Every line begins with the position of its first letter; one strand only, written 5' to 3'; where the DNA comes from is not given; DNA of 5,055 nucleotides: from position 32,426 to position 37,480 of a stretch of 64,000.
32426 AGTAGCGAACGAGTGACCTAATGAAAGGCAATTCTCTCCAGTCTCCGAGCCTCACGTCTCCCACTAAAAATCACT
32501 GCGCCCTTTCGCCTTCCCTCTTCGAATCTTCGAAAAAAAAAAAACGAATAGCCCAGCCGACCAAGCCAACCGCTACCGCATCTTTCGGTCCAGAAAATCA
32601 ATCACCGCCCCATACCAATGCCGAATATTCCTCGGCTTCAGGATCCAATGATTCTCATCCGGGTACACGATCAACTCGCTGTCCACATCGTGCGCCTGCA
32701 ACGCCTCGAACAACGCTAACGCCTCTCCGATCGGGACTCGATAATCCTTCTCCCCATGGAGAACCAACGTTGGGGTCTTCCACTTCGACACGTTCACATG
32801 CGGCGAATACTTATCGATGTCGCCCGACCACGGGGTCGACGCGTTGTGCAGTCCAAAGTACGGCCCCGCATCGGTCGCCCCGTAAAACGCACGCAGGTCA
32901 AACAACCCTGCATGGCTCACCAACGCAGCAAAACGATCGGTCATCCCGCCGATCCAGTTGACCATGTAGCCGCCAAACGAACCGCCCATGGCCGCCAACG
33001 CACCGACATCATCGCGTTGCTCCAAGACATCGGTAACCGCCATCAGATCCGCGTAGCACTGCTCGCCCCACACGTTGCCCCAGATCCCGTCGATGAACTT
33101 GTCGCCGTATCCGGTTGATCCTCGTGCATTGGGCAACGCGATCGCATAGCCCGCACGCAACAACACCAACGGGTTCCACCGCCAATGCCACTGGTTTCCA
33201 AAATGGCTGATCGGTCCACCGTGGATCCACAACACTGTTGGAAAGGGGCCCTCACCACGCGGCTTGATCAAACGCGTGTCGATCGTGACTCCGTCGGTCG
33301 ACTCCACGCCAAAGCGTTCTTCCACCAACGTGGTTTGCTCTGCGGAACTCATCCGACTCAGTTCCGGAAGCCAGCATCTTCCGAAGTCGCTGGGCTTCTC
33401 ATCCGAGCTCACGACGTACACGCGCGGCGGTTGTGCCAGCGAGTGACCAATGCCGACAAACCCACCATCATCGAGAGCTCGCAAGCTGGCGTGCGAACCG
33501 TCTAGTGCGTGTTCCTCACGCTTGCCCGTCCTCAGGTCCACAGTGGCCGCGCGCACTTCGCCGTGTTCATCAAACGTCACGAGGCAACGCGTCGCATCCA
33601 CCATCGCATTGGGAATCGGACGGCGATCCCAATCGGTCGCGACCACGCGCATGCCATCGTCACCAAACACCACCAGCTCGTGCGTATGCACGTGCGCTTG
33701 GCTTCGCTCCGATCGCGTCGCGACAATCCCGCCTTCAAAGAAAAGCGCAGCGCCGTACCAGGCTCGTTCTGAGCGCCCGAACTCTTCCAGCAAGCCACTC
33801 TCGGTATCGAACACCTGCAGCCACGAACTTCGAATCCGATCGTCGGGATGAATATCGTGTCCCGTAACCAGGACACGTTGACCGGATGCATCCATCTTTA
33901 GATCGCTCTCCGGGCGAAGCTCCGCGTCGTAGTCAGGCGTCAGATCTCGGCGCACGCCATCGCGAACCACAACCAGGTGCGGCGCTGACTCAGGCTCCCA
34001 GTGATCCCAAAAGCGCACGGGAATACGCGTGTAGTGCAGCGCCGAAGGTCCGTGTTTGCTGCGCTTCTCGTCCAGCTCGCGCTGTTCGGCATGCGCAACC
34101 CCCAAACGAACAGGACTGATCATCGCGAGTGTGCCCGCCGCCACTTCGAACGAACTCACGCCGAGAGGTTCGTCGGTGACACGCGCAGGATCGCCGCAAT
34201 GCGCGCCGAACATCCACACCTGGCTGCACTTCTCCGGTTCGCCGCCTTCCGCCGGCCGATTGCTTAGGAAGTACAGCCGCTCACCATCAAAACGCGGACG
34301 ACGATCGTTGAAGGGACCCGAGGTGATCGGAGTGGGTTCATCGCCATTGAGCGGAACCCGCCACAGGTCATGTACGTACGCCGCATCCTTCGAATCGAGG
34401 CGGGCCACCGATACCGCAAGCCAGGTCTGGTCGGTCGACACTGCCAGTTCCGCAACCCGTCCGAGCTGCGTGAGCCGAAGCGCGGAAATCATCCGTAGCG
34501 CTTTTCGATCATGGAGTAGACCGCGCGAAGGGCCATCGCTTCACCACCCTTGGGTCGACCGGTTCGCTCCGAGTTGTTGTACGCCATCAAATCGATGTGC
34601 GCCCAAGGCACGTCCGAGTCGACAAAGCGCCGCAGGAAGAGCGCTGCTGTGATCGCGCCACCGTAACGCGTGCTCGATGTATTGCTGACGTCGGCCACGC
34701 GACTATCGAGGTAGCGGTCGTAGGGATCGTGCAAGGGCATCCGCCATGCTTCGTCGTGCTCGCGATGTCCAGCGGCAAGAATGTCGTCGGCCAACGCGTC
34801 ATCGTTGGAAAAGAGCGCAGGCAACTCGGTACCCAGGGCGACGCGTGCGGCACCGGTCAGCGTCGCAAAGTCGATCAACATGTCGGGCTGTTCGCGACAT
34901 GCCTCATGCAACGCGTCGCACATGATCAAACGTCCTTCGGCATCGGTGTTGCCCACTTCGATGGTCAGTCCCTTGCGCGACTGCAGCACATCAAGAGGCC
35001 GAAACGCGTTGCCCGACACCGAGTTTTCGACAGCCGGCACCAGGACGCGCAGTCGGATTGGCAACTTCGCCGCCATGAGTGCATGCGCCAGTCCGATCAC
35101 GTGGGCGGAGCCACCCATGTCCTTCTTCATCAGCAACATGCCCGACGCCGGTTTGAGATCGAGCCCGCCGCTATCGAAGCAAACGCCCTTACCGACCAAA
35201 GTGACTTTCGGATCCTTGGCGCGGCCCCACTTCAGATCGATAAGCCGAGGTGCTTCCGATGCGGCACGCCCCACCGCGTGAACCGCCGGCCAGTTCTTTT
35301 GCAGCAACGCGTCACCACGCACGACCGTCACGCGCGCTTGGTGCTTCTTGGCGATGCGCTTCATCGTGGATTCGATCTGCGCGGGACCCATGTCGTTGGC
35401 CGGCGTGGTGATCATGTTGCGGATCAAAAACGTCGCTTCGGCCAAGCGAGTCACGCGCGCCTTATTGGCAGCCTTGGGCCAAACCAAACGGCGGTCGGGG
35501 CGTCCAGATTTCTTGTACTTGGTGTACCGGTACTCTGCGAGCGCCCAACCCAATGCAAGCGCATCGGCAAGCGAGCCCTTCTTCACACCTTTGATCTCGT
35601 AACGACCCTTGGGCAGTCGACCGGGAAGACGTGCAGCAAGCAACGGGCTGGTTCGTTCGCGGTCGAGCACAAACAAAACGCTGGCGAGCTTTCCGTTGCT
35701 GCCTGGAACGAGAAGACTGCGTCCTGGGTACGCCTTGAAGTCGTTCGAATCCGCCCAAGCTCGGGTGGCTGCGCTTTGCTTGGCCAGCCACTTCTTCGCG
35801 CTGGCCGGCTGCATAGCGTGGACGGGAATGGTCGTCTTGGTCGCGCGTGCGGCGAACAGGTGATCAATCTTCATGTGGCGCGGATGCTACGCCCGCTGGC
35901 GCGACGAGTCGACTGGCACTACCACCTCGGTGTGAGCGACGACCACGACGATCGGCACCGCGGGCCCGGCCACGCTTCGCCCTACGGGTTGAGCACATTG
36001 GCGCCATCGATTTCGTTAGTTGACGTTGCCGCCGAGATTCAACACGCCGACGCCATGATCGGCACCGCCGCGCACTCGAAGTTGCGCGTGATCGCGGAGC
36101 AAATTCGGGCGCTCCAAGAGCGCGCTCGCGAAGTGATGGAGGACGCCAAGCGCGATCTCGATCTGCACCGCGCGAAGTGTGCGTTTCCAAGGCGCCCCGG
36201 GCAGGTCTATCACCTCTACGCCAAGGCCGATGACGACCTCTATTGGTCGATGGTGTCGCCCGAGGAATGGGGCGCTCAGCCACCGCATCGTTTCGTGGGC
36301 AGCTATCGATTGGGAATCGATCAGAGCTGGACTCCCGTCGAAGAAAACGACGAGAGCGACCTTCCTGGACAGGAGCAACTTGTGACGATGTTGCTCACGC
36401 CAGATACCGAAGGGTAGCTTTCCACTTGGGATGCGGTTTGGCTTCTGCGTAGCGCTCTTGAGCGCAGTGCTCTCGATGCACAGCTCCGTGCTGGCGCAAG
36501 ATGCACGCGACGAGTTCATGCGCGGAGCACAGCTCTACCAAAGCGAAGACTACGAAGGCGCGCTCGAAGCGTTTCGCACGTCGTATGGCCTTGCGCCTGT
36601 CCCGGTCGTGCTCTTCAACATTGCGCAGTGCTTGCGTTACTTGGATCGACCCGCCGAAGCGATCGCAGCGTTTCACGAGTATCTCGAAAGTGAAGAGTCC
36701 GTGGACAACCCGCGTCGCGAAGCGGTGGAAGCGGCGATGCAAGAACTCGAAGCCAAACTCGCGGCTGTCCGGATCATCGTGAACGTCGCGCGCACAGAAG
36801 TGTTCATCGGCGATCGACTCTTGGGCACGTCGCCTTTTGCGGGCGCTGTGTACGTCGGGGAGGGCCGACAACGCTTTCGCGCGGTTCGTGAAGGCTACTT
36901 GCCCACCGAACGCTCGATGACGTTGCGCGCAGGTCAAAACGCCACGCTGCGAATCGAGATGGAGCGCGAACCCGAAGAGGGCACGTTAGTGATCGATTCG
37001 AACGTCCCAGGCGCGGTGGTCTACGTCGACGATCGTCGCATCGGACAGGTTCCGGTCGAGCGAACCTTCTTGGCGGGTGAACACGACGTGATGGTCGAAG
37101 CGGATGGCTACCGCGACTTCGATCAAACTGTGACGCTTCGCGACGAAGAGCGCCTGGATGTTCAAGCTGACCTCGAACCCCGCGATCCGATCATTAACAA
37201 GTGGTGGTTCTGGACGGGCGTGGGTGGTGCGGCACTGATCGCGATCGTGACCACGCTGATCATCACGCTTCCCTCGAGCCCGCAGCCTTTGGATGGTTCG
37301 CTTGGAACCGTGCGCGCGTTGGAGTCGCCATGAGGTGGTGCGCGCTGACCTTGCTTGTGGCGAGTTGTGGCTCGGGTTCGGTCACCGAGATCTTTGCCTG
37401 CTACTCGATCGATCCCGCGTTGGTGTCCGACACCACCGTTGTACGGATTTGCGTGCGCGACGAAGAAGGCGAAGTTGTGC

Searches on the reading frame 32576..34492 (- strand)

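Call 43: search_protein_families(library=pfam, proteins=[window:32576-34492:-], max_evalue=0.01)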
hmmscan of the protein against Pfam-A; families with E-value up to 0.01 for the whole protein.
window:32576-34492:- (639 aa): 6 families
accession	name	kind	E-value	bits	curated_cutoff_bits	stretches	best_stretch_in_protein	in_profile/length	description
PF00326.27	Peptidase_S9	-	7.3e-49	166.6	22.6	1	435-638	1-210/213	Prolyl oligopeptidase family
PF01738.24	DLH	-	4.1e-06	27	21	1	464-620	63-191/217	Dienelactone hydrolase family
PF20434.5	BD-FAE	-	5.6e-06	26.5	26.8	1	557-598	174-215/215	BD-FAE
PF12146.15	Hydrolase_4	-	5.6e-06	26.3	27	1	567-618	186-235/239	Serine aminopeptidase, S33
PF00561.26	Abhydrolase_1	-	6.3e-06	26.5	25.8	1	554-618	193-241/245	alpha/beta hydrolase fold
PF07676.18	PD40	-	0.0082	16.5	20.9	0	54-86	2-34/38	WD40-like Beta Propeller Repeat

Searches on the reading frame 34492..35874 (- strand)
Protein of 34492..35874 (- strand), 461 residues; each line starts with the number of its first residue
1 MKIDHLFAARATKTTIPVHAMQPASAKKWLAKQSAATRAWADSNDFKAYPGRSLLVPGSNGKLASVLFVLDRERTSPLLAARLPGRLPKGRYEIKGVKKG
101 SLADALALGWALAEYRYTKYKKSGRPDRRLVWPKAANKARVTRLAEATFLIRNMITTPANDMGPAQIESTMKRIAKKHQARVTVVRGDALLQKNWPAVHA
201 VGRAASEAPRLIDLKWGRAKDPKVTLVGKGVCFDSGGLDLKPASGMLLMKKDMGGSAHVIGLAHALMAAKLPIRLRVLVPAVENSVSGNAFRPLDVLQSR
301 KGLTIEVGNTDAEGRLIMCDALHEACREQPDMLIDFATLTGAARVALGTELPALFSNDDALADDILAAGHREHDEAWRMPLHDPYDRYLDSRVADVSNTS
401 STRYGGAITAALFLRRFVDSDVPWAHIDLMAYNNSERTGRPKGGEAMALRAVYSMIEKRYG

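Call 57: search_protein_families(library=pfam, proteins=[window:34492-35874:-], max_evalue=0.001)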
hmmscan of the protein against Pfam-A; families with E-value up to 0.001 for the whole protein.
window:34492-35874:- (461 aa): 2 families
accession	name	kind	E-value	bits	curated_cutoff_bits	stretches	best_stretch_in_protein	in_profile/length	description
PF00883.26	Peptidase_M17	-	3.4e-105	352.2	25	1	150-451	2-308/310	Cytosol aminopeptidase family, catalytic domain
PF21337.3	Peptidase_M17_N_1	-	1.7e-21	76.9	27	1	16-133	1-118/118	M17 aminopeptidase, N-terminal domain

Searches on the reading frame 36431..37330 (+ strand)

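Call 57: search_protein_families(library=pfam, proteins=[window:36431-37330:+], max_evalue=0.001)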
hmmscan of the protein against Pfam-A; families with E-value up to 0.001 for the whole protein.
window:36431-37330:+ (300 aa): 5 families
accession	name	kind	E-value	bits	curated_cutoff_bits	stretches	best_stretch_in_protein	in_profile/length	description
PF08308.17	PEGA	-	5.8e-22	77.8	20.8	1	184-251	2-70/71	PEGA domain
PF07719.23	TPR_2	-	1.5e-07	31.4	27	0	60-86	3-29/34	Tetratricopeptide repeat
PF13620.12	CarboxypepD_reg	-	4.5e-06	27.4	32.3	0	144-178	47-82/82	Carboxypeptidase regulatory-like domain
PF00515.34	TPR_1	-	4.8e-06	26.6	27.8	0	60-86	3-29/34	Tetratricopeptide repeat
PF13424.12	TPR_12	-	0.00082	20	30.1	0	40-86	25-73/77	Tetratricopeptide repeat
